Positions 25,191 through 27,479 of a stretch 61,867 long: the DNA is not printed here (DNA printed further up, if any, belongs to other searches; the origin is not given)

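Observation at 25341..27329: Five-heme c-type cytochrome carrying a T9SS sorting domain, a candidate cell-surface electron-transfer protein in a Bacteroidota genome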

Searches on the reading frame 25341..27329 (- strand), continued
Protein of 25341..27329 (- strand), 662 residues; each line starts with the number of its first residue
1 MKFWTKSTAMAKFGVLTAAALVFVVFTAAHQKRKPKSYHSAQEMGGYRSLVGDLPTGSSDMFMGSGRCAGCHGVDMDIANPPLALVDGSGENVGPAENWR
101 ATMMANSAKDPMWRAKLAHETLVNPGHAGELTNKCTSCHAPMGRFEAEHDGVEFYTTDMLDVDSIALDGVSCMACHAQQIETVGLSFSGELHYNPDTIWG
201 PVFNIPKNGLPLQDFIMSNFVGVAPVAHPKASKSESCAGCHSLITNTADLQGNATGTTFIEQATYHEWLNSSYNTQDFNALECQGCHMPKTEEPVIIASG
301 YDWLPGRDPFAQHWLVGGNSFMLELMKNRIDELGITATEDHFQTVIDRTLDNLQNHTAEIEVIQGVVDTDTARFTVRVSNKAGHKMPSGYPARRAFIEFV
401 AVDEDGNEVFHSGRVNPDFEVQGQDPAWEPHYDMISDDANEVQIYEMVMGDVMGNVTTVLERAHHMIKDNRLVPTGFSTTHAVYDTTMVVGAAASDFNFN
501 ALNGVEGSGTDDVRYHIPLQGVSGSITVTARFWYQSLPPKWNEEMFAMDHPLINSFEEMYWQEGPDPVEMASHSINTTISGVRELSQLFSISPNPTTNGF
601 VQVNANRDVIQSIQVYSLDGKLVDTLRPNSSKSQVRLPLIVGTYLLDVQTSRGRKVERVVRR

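Call 21: predict_structure(alignment_id=A1)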
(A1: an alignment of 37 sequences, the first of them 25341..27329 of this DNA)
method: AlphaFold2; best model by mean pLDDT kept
length: 662 residues; sequences in the alignment: 37
mean_pLDDT: 74.6   pTM: 0.68
mean pLDDT of the five models: 74.6, 73.5, 72.2, 70.4, 66.2
residues with pLDDT >= 90: 182; 70-90: 255; 50-70: 116; < 50: 109
segments of 3 or more residues with pLDDT < 50: 1-4, 30-39, 45-71, 182-189, 194-212, 219-222, 233-240, 263-284, 485-487, 583-585
pLDDT, mean of each block of 10 residues (from residue 1): 52 77 65 42 46 34 39 55 75 72 83 92 86 81 75 83 76 57 48 43 46 51 52 48 71 77 46 39 53 71 64 66 94 88 88 88 87 93 71 88 89 94 87 90 89 88 82 79 57 75 84 89 86 93 94 97 94 90 60 89 92 93 93 93 93 90 88
secondary structure, 60 per line:
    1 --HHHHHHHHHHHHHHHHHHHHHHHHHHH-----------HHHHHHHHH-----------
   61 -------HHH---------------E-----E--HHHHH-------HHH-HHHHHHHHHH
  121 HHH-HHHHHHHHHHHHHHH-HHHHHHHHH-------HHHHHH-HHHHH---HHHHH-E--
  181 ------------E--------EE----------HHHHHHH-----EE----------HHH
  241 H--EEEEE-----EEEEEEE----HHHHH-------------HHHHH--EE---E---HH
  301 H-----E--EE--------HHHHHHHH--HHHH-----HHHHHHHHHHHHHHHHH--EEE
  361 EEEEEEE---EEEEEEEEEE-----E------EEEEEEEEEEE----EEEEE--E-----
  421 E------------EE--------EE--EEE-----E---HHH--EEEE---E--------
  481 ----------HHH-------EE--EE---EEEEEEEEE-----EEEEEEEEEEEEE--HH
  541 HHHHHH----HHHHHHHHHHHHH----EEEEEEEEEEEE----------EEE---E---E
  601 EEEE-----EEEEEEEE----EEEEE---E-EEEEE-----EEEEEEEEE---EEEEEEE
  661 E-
elements in order (helices of 4 or more, strands of 3 or more residues): H3-29 H41-49 H95-99 H111-123 H125-139 H141-149 H157-162 H164-168 H172-176 H214-220 H238-241 E244-248 E254-260 H265-269 H283-287 H320-327 H330-333 H339-355 E358-367 E371-380 E393-403 E408-412 E448-450 E465-468 E510-518 E524-536 H539-546 H551-563 E568-579 E590-592 E600-604 E610-617 E622-626 E632-636 E642-650 E654-661

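Call 23: fold_search(model_id=the predicted structure, library=pdb)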
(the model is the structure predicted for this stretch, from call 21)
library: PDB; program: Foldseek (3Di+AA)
matches with E <= 10: 1364; with E <= 0.001: 42
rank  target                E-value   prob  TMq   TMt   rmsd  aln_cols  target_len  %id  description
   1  5ze8                  1.2e-11  1.00  0.39  0.63   6.6       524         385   18  Crystal structure of a penta-heme cytochrome c552 from Thermochromatium tepidum (released 2018-04-25)
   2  7ptp_A                5.7e-07  1.00  0.11  0.10  18.3       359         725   13  In-situ structure of pentameric S-layer protein (released 2021-12-15)
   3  8oxy_A                1.5e-06  1.00  0.13  0.13  17.6       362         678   10  Transglutaminase 3 without calcium in complex with DH patient-derived Fab DH63-B02 (released 2023-10-18)
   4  1l9n_A                7.1e-06  0.99  0.11  0.10  17.4       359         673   10  Three-dimensional structure of the human transglutaminase 3 enzyme: binding of calcium ions change structure for activ (released 2002-05-29)
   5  5y1a                  1.0e-05  1.00  0.13  0.26  15.8       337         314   13  HBP35 of Porphyromonas gingivalis (released 2018-07-25)
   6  9a3v_A                1.1e-05  1.00  0.12  0.12  18.7       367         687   10  Predicted model of tissue transglutaminase 2 (TG2) in complex with plasma fibronectin type III modules 14 and 15 (FNII (released 2024-02-02)
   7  4kkp_B                2.3e-05  1.00  0.12  0.28  13.8       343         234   10  Crystal structure of Vibrio cholerae RbmA (crystal form 2) (released 2013-05-22)
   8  8gl8_D                2.7e-05  1.00  0.10  0.80   1.9        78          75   17  The Type 9 Secretion System Extended Translocon - SprA-PorV-PPI-RemZ-SkpA-SprE complex (released 2024-01-31)
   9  3is0                  3.1e-05  0.99  0.11  0.17  17.4       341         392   11  Crystal structure of functional region of UafA from Staphylococcus saprophyticus in the presence of cholesterol (released 2010-09-08)
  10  5a42                  3.2e-05  0.97  0.12  0.07  20.2       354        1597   12  Cryo-EM single particle 3D reconstruction of the native conformation of E. coli alpha-2-macroglobulin (ECAM) (released 2015-07-29)
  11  2y23                  4.1e-05  0.91  0.11  0.19  18.2       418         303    9  CRYSTAL STRUCTURE OF THE MYOMESIN DOMAINS MY9-MY11 (released 2011-12-21)
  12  3is1                  4.6e-05  0.98  0.10  0.16  17.0       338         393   11  Crystal structure of functional region of UafA from Staphylococcus saprophyticus in C2 form at 2.45 angstrom resolution (released 2010-09-08)
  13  4kkp_A                4.9e-05  0.99  0.12  0.28  13.7       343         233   10  Crystal structure of Vibrio cholerae RbmA (crystal form 2) (released 2013-05-22)
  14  4kkq_A                5.5e-05  0.99  0.11  0.28  13.1       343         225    9  Crystal structure of Vibrio cholerae RbmA (crystal form 1) (released 2013-05-22)
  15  4kkq_B                5.5e-05  0.99  0.12  0.29  13.5       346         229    9  Crystal structure of Vibrio cholerae RbmA (crystal form 1) (released 2013-05-22)
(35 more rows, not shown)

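Call 35: find_related_loci(query=A1, collection=genome_contigs, flank=8000)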
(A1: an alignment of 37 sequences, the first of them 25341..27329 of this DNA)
Query A1 (662 aa) in genome_contigs; peptide patterns used: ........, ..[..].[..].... (x = any residue, [..] = any of these).
599 stretches matched a pattern (row limit reached: there are more); 521 encode a relative of the query (tblastn E <= 1e-3); the best 80 are kept; 80 distinct loci.
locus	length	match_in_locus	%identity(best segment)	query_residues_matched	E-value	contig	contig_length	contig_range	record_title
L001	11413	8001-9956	86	11-662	0e+0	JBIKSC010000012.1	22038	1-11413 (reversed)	MAG: Flavobacteriales bacterium isolate ME2015-06-19_3300044640_group6_bin203 Rohwer_bin985_scaffold_1300_c1, whole geno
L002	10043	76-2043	84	7-662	0e+0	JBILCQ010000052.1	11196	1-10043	MAG: Flavobacteriales bacterium isolate ME2016-06-30_3300036399_group7_bin13 Rohwer_bin986_scaffold_3816_c1, whole genom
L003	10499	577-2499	85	11-651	0e+0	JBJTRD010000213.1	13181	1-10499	MAG: Flavobacteriales bacterium isolate samp_4448_metabat2_169 samp_4448_1114989, whole genome shotgun sequence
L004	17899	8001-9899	84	30-662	0e+0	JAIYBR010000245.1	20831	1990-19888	MAG: Flavobacteriales bacterium isolate E1_MAG_00053 pond_E1_MAG_00053_000000000256, whole genome shotgun sequence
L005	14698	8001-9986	81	1-662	0e+0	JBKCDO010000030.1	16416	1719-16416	MAG: Flavobacteriales bacterium isolate samp_463_VAMB_503 samp_463_890104, whole genome shotgun sequence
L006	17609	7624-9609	86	1-662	0e+0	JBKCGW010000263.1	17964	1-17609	MAG: Flavobacteriales bacterium isolate samp_472_concoct_468 samp_472_466244, whole genome shotgun sequence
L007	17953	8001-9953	68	12-662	0e+0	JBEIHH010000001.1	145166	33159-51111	MAG: Crocinitomicaceae bacterium isolate Sample-102-S76-bin-193 Sample_102_S76-bin_193-k141_313891, whole genome shotgun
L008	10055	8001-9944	64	12-661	0e+0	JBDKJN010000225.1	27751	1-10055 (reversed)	MAG: Bacteroidota bacterium isolate guil_2019_sw_WHONDRS-S19S_0049_B_bin.27 scaffold_585897, whole genome shotgun sequen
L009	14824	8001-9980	62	1-662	0e+0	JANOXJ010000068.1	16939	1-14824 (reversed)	MAG: Flavobacteriales bacterium isolate VAR_35_metabat_238 VAR_35_k141_1244297, whole genome shotgun sequence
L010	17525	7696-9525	65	52-662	0e+0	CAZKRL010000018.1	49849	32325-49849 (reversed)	MAG TPA_asm: uncultured Comamonadaceae bacterium isolate binchicken_co298_302 genome assembly, contig: NODE_1055_length_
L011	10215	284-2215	60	18-662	0e+0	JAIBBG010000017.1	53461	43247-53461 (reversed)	MAG: Flavobacteriales bacterium isolate SSF44 NODE_11067_length_53461_cov_20.183035, whole genome shotgun sequence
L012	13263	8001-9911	61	26-662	0e+0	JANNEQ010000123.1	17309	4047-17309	MAG: Flavobacteriales bacterium isolate OTE_75_metabat_377 OTE_75_k141_2388634, whole genome shotgun sequence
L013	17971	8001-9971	61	3-662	0e+0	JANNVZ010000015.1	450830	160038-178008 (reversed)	MAG: Flavobacteriales bacterium isolate VAR_34_metabat_428 VAR_34_k141_1545747, whole genome shotgun sequence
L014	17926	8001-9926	62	18-662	0e+0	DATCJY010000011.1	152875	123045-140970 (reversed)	MAG TPA_asm: Flavobacteriales bacterium isolate SMAG_U7082 k141_561431, whole genome shotgun sequence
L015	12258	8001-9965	60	6-662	0e+0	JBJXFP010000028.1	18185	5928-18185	MAG: Flavobacteriales bacterium isolate F1F2.bin.436 k127_6172776, whole genome shotgun sequence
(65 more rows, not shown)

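Call 46: search_solved_structures(query=window:25341-27329:-, max_evalue=10, show_alignments=3)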
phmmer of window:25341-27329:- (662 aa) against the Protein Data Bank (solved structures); distinct sequences matched with E-value up to 10: 5.
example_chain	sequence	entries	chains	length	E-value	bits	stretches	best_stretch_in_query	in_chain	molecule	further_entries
9wt8_A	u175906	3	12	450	0.012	17.2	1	365-415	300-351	Cytochrome c,Multiheme cytochrome c selenoprotein (MccSep)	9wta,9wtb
9wt9_A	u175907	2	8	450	0.016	16.9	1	365-415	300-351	Cytochrome c,Multiheme cytochrome c selenoprotein mutant (MccSep U325A) | Cytochrome c,Multiheme cytochrome c selenoprotein (MccSep)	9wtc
5ze8_A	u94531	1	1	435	0.2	13.2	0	373-418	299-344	cytochrome c552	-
23it_H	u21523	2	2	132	0.31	12.6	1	140-203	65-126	pO18-29 VH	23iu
1raq_A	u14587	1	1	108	1.2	10.6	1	65-126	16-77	REP A2 ISO-1-CYTOCHROME C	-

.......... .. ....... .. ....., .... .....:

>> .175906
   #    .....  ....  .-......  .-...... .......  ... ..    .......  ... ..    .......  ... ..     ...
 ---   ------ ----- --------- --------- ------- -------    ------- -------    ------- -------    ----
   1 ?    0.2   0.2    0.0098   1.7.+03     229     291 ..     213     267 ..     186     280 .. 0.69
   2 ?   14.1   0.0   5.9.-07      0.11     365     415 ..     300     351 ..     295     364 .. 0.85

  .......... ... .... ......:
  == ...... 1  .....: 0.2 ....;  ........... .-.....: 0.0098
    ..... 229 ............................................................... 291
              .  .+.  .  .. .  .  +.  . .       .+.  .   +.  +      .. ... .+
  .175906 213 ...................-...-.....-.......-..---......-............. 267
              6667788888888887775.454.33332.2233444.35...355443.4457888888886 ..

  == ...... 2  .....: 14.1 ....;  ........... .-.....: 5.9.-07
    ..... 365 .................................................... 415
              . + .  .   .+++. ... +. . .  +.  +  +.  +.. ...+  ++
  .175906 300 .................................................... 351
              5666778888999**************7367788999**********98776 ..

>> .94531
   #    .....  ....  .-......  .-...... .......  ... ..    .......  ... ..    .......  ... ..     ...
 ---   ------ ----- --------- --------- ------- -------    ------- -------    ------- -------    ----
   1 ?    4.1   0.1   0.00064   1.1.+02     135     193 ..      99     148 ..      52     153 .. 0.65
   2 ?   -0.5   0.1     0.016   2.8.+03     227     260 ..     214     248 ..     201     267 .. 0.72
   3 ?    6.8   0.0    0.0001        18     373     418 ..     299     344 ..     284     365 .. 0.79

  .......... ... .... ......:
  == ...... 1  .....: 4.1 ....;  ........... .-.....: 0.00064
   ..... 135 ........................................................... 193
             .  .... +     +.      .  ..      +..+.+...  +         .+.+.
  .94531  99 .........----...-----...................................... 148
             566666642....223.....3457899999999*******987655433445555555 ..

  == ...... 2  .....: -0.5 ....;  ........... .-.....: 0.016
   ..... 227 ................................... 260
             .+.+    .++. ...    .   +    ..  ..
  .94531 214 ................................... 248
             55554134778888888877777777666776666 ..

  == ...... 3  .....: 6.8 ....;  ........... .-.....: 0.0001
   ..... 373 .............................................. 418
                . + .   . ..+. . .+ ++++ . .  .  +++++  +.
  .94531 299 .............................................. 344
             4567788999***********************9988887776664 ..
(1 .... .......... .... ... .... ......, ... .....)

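Call 57: search_protein_representatives(alignment_id=A1)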
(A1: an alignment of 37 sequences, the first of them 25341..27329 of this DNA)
Query: 37 sequences, 655 profile positions. Proteins with E-value up to 0.001 (for the whole library): 14870; up to 1e-10: 2519; up to 1e-30: 987. The best 150 are listed.
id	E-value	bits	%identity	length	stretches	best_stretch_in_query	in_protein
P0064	0.0e+00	1111.6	-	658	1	1-655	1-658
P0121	1.6e-293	991.3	-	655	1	7-654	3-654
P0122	6.8e-239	810.8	-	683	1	13-647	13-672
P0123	9.1e-235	797.2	-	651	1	11-653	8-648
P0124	2.3e-232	789.2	-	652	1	6-655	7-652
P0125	3.4e-229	778.8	-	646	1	13-652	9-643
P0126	4.1e-229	778.5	-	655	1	49-655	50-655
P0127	2.7e-224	762.6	-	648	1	9-652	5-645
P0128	2.2e-223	759.6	-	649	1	9-654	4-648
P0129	1.2e-218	743.9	-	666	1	51-654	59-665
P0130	1.3e-216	737.2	-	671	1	35-653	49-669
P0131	4.9e-215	732.0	-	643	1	7-654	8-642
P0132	3.5e-209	712.7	-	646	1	10-652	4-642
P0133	6.3e-205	698.6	-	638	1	13-654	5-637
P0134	1.4e-204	697.5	-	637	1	14-653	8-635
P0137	4.6e-196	669.3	-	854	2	10-589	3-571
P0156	5.7e-162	556.7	-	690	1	48-575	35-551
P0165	1.0e-153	529.4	-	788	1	48-572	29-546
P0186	1.1e-126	440.1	-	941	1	55-567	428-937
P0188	1.0e-125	436.9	-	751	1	50-575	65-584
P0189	2.2e-125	435.8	-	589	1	48-570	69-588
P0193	1.2e-123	430.1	-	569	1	41-569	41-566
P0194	2.5e-122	425.7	-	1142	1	54-575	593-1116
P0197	1.3e-118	413.5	-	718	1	55-570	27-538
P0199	3.5e-118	412.0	-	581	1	55-568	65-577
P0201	9.8e-118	410.5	-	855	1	51-568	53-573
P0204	7.7e-117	407.6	-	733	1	51-568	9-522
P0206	1.1e-116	407.1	-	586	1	58-565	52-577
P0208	5.3e-116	404.8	-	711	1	44-551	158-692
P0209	6.8e-116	404.4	-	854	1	57-564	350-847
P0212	1.1e-114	400.4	-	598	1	51-570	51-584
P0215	2.6e-114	399.2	-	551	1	51-566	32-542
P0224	1.0e-112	393.9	-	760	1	58-564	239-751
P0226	8.4e-112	390.9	-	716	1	41-568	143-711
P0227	2.3e-111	389.5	-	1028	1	55-557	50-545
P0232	5.0e-111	388.3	-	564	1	59-565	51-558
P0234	7.8e-111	387.7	-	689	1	57-567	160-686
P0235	1.0e-110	387.3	-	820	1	57-571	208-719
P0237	8.8e-110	384.2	-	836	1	47-569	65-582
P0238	1.1e-109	383.9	-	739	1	45-560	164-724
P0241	6.8e-109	381.3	-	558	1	55-565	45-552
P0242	9.2e-109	380.9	-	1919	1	57-562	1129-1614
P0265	1.9e-103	363.3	-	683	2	56-561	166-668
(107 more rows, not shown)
